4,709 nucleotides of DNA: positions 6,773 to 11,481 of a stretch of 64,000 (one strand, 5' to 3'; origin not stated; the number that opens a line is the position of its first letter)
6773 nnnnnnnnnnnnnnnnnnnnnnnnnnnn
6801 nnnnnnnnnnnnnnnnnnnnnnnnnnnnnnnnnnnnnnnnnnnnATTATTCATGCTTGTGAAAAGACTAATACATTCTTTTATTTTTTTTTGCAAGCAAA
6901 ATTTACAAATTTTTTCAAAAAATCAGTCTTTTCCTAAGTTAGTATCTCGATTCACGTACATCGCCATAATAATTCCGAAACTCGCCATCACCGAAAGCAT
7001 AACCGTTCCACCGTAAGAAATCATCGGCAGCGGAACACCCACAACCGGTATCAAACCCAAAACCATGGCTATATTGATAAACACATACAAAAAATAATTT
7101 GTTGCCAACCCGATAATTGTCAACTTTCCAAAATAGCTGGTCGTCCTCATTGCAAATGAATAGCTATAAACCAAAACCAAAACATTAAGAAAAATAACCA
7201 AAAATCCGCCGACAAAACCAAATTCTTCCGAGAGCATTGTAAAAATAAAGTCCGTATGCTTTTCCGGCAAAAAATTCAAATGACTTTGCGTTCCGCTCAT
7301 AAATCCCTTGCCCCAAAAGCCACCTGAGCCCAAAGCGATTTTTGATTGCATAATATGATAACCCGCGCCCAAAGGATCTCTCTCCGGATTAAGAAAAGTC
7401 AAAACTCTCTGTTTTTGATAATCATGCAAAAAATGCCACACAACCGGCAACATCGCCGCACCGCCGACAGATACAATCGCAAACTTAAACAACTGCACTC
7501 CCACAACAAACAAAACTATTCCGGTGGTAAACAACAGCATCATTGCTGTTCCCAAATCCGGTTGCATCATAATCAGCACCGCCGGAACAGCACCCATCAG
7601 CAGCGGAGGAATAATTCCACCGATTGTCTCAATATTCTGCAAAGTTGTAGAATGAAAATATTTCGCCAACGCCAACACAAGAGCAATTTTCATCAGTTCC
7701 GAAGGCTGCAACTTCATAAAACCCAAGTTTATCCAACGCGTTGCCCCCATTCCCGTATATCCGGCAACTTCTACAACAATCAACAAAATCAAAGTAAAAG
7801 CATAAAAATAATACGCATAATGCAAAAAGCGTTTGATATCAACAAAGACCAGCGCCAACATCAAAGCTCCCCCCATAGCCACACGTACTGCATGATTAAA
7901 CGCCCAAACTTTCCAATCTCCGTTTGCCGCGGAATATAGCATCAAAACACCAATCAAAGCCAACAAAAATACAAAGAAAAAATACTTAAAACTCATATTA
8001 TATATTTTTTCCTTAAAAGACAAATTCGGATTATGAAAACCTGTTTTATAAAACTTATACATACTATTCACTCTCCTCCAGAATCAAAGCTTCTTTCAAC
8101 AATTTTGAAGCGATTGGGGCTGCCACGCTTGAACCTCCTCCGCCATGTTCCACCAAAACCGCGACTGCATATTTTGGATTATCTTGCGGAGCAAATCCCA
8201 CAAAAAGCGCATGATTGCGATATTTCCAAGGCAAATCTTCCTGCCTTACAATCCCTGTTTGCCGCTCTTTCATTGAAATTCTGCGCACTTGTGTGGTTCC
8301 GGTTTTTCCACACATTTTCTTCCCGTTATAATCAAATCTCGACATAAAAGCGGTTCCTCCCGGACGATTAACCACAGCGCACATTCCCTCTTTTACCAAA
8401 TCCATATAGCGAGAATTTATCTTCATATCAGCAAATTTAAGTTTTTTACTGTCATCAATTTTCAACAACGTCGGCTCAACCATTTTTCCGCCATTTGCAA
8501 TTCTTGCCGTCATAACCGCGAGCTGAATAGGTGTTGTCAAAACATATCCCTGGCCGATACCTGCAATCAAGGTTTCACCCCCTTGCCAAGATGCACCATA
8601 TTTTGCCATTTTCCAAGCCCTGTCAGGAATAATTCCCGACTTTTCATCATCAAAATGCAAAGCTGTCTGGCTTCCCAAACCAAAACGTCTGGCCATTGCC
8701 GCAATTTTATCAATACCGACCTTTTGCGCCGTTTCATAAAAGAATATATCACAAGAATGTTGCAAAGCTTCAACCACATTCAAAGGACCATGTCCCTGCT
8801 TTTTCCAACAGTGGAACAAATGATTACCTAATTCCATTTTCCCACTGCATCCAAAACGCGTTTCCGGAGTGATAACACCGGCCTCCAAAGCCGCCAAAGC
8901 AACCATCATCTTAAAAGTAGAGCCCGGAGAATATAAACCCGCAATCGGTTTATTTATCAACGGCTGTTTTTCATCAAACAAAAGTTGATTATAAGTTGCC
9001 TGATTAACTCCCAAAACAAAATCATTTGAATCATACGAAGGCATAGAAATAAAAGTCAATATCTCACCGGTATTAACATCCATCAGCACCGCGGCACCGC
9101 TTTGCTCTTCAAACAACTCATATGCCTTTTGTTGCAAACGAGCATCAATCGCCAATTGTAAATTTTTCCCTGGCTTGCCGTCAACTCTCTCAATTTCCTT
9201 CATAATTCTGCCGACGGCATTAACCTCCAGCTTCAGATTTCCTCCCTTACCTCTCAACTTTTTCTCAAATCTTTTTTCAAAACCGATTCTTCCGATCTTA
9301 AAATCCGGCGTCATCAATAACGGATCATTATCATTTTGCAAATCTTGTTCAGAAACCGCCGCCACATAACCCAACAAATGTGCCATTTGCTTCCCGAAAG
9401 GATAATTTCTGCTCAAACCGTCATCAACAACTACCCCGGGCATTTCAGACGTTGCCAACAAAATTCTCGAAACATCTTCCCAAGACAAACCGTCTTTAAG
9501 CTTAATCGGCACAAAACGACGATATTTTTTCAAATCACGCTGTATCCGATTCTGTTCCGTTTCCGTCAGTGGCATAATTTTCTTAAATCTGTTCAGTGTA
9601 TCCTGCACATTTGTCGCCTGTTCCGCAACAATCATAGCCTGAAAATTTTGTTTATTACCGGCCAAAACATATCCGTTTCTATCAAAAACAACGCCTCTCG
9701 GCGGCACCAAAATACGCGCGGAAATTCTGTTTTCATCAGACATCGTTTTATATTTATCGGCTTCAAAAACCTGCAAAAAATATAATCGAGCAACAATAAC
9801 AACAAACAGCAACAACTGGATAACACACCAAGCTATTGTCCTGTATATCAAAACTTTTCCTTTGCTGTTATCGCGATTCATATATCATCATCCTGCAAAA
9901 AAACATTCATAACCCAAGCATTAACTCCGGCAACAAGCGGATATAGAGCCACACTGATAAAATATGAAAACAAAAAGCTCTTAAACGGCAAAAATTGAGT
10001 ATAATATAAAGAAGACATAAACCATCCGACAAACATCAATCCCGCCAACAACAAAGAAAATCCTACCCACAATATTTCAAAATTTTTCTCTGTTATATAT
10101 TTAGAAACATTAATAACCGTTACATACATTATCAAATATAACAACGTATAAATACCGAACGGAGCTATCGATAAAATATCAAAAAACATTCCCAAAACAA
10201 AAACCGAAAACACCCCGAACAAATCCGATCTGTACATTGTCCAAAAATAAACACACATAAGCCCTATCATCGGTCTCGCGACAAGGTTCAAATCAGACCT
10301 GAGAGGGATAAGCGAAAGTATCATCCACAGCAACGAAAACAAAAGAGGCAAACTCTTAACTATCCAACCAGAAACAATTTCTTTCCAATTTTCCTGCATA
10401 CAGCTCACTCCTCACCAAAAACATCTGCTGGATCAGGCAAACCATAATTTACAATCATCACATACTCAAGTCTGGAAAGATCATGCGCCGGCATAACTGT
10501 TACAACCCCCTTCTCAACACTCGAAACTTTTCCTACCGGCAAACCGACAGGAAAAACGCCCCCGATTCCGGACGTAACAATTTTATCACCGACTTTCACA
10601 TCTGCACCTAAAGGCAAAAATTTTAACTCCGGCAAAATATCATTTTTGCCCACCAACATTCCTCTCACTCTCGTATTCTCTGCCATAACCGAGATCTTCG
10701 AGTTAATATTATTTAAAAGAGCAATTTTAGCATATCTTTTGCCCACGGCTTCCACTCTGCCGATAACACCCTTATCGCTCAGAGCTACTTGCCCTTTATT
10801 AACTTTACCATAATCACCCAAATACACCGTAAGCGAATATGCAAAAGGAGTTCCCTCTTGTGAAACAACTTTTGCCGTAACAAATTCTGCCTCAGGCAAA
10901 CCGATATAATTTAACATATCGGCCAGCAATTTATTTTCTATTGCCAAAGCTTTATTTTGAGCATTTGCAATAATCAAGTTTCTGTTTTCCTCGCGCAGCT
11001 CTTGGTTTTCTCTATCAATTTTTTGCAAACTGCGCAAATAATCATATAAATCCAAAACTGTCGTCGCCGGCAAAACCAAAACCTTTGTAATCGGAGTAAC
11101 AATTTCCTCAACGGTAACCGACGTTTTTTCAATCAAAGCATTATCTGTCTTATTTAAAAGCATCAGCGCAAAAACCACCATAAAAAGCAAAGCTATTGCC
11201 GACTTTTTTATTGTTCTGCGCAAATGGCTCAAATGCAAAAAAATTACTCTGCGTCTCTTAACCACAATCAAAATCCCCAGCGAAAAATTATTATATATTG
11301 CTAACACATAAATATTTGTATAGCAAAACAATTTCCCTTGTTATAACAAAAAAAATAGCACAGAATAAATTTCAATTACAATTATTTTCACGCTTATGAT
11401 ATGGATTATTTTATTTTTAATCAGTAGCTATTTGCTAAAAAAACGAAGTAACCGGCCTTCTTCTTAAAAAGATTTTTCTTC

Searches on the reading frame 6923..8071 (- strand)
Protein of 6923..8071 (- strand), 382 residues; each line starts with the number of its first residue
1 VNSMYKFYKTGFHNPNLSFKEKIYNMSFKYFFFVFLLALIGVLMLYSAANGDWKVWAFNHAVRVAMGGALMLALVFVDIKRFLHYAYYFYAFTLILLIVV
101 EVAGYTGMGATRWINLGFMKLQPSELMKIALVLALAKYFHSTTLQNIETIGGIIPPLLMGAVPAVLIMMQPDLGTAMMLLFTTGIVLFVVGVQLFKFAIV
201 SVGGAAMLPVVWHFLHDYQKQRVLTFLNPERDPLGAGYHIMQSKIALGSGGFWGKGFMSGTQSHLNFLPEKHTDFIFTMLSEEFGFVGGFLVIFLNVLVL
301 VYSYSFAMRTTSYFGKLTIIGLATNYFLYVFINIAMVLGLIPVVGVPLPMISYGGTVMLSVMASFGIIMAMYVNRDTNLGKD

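Call 40: search_protein_families(library=pfam, proteins=[window:6923-8071:-], max_evalue=0.01)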
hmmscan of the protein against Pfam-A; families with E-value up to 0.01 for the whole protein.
window:6923-8071:- (382 aa): 1 family
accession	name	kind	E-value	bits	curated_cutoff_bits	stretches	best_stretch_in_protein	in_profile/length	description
PF01098.24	FTSW_RODA_SPOVE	-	1.4e-94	317.4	26.4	1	31-373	5-352/356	Cell cycle protein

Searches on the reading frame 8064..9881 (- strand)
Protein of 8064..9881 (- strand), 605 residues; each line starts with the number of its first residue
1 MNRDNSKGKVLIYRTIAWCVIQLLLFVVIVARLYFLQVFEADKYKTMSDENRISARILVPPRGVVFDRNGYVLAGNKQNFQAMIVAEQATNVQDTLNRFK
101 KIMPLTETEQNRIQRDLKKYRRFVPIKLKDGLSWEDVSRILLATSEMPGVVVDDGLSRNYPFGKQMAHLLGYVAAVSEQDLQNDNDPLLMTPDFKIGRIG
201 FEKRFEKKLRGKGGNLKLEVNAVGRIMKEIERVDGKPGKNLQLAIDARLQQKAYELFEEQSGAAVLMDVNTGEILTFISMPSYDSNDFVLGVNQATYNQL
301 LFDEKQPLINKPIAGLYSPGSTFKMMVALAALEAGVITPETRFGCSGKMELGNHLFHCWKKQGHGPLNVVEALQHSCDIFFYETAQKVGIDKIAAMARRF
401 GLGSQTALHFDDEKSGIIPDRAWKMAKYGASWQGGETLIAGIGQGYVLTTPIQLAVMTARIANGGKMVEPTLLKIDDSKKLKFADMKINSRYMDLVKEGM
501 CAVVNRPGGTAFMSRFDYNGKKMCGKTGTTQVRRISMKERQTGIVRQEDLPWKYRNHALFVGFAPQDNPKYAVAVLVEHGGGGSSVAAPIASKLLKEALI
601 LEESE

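Call 42: search_protein_families(library=pfam, proteins=[window:8064-9881:-], max_evalue=0.00001)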
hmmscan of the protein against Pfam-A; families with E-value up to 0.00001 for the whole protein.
window:8064-9881:- (605 aa): 2 families
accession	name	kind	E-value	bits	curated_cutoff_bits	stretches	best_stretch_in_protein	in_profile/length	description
PF00905.27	Transpeptidase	-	3.2e-66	224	22.1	1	262-596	1-299/299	Penicillin binding protein transpeptidase domain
PF03717.20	PBP_dimer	-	5.1e-40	138.2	24.4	1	59-230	3-179/180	Penicillin-binding Protein dimerisation domain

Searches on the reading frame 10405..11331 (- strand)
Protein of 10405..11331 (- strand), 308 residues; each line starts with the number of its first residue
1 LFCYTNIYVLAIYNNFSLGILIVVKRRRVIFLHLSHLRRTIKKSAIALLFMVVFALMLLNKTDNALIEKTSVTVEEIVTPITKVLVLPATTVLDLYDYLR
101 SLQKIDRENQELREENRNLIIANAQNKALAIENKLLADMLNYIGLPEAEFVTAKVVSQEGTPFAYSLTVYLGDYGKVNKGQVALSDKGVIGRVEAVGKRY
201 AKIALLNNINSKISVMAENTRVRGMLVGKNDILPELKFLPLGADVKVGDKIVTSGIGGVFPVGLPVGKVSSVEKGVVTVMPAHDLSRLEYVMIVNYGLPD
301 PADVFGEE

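Call 42: search_protein_families(library=pfam, proteins=[window:10405-11331:-], max_evalue=0.00001)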
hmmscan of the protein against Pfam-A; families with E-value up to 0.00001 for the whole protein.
window:10405-11331:- (308 aa): 1 family
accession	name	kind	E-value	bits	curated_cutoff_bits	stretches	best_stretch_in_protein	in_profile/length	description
PF04085.20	MreC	-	2.9e-33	115.2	28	1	155-294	1-146/147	Rod shape-determining protein MreC, barrel core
